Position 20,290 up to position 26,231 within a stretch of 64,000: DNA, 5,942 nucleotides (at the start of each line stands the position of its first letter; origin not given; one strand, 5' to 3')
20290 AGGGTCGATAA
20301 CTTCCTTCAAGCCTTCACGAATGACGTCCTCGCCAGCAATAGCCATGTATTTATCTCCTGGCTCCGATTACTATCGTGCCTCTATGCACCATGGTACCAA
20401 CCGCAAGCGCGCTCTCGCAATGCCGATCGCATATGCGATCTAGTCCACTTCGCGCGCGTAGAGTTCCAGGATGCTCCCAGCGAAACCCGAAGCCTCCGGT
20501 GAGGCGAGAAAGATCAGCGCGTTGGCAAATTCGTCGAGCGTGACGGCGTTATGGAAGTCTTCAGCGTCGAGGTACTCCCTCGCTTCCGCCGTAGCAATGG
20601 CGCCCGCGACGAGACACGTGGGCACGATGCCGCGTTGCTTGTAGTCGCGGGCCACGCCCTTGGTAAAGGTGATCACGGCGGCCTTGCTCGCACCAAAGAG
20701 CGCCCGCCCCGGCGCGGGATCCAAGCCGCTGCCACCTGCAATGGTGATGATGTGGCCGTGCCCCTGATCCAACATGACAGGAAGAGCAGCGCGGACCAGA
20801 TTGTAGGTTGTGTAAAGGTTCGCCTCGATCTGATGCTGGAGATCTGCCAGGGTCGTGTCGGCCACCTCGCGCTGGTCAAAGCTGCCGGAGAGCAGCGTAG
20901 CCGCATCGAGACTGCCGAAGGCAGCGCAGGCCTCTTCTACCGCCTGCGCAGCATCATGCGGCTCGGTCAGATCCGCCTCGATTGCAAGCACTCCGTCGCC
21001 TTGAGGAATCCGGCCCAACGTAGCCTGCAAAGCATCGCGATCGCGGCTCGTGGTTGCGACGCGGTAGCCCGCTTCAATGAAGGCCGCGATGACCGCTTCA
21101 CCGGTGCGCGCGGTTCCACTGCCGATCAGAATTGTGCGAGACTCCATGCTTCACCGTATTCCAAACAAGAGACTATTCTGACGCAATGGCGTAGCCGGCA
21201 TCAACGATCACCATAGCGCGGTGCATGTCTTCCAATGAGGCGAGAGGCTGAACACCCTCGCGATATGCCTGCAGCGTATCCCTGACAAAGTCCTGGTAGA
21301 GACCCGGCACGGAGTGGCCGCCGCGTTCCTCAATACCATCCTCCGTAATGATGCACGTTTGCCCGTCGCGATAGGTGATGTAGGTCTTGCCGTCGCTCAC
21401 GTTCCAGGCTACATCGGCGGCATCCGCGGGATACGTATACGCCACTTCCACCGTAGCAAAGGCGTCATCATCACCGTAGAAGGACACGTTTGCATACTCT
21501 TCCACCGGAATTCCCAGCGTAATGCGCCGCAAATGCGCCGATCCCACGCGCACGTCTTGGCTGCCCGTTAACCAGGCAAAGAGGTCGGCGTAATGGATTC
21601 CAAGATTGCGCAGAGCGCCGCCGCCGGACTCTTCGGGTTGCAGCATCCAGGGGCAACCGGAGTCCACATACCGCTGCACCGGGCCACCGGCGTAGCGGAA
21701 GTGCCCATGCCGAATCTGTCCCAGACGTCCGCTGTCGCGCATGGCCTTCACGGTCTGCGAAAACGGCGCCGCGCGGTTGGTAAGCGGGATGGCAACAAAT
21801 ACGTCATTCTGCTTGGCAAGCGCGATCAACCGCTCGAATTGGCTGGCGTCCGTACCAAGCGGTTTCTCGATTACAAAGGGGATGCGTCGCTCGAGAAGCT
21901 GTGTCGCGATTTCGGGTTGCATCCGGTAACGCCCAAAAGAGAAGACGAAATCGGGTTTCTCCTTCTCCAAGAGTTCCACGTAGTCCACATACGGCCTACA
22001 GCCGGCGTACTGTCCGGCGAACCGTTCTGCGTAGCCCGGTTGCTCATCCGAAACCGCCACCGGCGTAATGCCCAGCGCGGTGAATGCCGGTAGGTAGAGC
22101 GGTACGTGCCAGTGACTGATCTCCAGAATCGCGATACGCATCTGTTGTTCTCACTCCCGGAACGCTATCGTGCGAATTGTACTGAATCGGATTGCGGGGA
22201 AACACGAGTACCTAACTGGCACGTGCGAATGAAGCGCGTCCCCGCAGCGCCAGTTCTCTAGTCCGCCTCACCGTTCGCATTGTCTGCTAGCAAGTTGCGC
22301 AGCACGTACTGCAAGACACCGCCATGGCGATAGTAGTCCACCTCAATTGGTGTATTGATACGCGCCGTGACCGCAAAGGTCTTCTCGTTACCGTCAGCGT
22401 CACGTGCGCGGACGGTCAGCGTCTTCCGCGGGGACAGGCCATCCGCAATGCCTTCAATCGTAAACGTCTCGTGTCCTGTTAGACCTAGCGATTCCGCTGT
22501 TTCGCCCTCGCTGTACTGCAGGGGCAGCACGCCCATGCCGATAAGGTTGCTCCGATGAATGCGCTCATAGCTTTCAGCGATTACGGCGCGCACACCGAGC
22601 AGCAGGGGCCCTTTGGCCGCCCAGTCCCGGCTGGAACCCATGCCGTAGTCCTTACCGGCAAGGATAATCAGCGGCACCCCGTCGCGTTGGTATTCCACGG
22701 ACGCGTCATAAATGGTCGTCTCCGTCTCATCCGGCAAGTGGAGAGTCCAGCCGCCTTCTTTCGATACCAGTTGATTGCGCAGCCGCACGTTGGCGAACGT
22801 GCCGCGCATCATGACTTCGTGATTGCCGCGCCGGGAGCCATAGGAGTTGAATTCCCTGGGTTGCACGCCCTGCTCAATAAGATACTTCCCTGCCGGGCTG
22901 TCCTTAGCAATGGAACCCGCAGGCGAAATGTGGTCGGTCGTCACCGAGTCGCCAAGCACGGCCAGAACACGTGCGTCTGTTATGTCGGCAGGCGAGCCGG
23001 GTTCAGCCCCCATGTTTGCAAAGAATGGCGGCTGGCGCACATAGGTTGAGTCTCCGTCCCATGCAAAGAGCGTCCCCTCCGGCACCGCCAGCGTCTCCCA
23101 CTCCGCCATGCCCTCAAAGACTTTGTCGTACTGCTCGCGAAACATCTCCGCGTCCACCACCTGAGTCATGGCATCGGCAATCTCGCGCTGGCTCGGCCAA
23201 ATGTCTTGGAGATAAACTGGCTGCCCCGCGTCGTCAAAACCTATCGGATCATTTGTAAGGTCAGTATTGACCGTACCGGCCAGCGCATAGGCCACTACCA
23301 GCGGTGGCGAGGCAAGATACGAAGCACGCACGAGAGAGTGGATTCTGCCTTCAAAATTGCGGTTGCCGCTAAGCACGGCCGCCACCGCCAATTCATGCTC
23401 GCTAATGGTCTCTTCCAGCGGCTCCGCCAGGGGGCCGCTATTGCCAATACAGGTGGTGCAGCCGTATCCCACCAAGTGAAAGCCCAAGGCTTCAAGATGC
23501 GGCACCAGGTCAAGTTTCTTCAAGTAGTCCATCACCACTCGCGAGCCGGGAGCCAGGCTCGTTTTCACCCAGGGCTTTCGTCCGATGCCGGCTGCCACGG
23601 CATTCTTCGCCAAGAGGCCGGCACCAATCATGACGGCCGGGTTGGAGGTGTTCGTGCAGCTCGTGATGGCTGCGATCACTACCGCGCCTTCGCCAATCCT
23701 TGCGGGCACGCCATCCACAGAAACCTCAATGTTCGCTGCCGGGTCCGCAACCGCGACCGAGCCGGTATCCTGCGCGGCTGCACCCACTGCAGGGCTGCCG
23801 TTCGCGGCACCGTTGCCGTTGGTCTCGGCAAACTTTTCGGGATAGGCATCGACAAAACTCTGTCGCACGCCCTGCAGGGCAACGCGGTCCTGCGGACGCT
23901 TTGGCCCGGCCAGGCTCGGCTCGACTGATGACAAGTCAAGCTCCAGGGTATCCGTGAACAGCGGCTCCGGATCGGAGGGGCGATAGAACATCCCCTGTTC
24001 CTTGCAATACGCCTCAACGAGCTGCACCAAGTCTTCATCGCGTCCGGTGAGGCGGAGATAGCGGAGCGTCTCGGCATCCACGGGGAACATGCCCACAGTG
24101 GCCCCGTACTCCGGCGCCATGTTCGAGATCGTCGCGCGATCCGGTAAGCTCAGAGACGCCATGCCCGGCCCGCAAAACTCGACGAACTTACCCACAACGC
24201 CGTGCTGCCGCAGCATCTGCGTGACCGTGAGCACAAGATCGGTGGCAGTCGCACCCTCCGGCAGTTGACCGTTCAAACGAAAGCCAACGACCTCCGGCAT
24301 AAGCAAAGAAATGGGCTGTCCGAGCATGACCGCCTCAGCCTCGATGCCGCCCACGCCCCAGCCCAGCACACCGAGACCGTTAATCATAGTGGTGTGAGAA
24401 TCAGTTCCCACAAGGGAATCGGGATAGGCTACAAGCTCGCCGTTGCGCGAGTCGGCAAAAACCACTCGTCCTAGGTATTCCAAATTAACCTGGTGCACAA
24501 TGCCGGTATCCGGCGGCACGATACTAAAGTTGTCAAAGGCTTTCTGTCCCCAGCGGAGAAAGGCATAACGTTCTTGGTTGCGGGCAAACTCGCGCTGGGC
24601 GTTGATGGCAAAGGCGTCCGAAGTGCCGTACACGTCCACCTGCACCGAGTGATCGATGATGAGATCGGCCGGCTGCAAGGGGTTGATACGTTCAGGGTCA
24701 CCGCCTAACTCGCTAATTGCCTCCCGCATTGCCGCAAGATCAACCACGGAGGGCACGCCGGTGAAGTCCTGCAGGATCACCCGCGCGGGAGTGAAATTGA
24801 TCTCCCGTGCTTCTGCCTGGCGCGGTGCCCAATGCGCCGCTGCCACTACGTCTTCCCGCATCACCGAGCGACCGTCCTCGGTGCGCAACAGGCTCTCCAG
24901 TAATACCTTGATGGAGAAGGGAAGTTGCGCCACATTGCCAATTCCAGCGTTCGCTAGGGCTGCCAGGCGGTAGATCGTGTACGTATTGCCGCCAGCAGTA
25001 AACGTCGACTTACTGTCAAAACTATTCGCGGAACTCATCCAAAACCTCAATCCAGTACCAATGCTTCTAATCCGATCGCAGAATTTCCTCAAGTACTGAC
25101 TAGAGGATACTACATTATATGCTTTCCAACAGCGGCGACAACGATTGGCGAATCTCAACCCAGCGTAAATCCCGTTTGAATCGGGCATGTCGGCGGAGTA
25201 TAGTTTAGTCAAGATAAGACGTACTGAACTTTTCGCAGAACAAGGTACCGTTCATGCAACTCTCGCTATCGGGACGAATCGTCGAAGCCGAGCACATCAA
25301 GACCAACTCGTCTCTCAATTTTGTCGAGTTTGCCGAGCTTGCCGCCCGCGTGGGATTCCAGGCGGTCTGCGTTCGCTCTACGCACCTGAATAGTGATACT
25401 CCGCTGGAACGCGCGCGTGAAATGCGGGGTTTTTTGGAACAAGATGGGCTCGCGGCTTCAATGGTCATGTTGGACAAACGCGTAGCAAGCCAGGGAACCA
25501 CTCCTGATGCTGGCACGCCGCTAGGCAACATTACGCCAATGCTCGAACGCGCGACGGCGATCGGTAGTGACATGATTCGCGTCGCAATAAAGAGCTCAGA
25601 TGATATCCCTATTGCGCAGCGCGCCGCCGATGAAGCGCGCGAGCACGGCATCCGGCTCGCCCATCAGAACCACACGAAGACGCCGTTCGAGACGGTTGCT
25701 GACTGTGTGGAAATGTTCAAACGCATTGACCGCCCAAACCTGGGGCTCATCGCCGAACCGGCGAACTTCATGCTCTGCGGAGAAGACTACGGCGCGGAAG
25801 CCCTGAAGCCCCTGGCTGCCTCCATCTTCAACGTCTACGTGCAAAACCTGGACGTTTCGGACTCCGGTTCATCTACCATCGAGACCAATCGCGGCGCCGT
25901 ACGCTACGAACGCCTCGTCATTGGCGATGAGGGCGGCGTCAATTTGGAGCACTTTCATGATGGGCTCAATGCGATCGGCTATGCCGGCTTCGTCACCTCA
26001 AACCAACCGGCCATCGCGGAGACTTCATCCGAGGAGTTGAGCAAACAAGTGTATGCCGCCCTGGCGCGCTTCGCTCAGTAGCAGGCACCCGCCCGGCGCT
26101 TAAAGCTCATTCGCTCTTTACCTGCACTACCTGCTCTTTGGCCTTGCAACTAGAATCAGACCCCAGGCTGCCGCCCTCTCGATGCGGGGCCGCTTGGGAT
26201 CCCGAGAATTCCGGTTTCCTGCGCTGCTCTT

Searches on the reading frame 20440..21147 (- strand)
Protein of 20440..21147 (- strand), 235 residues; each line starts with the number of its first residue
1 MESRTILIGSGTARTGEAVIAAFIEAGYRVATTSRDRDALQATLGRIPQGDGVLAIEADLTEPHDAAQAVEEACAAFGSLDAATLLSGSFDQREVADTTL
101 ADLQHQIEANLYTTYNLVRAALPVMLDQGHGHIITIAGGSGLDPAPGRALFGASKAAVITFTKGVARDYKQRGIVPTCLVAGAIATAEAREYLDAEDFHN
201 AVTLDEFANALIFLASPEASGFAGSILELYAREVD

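Call 79: search_protein_families(library=pfam, proteins=[window:20440-21147:-], max_evalue=0.0001)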
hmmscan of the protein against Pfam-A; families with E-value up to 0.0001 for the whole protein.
window:20440-21147:- (235 aa): 3 families
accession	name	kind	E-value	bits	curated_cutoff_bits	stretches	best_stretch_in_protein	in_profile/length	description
PF13561.12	adh_short_C2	-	8.4e-31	107.8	27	1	16-227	9-229/236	Enoyl-(Acyl carrier protein) reductase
PF00106.31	adh_short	-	1.4e-29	103.4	26.6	1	6-192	3-190/195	short chain dehydrogenase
PF08659.16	KR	-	6.4e-05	23.4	22.6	1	6-155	3-153/180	KR domain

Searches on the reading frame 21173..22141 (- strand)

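Call 79: search_protein_families(library=pfam, proteins=[window:21173-22141:-], max_evalue=0.0001)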
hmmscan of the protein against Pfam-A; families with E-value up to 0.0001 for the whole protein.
window:21173-22141:- (322 aa): 3 families
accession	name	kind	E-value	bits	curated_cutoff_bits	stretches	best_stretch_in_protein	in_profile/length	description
PF22725.1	GFO_IDH_MocA_C3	-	3.5e-18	66.2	27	1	129-240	2-109/124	GFO/IDH/MocA C-terminal domain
PF01408.29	GFO_IDH_MocA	-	1.7e-09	38.8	24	1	26-116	27-116/120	Oxidoreductase family, NAD-binding Rossmann fold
PF02894.22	GFO_IDH_MocA_C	-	3e-06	27.6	22.9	1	136-232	5-90/218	Oxidoreductase family, C-terminal alpha/beta domain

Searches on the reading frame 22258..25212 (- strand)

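Call 79: search_protein_families(library=pfam, proteins=[window:22258-25212:-], max_evalue=0.0001)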
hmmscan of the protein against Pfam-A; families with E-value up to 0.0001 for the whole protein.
window:22258-25212:- (984 aa): 2 families
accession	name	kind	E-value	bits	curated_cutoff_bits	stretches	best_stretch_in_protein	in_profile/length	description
PF00330.25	Aconitase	-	4.5e-162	540.7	28.7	1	126-646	6-463/463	Aconitase family (aconitate hydratase)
PF00694.25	Aconitase_C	-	1.6e-41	142.2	22.8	1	776-902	3-130/131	Aconitase C-terminal domain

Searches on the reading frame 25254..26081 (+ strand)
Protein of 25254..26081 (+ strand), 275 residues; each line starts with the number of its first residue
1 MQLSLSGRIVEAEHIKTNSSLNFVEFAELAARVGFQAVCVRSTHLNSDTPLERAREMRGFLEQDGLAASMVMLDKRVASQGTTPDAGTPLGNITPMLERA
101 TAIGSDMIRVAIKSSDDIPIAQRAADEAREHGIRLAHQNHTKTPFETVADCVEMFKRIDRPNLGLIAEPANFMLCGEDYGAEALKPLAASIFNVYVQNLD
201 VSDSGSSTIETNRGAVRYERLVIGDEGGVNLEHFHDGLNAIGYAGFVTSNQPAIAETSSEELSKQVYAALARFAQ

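Call 79: search_protein_families(library=pfam, proteins=[window:25254-26081:+], max_evalue=0.0001)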
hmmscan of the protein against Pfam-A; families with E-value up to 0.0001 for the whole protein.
window:25254-26081:+ (275 aa): 1 family
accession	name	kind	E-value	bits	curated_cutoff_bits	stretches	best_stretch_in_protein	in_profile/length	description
PF01261.30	AP_endonuc_2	-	8.7e-15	55.5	31.1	1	28-252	2-230/249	Xylose isomerase-like TIM barrel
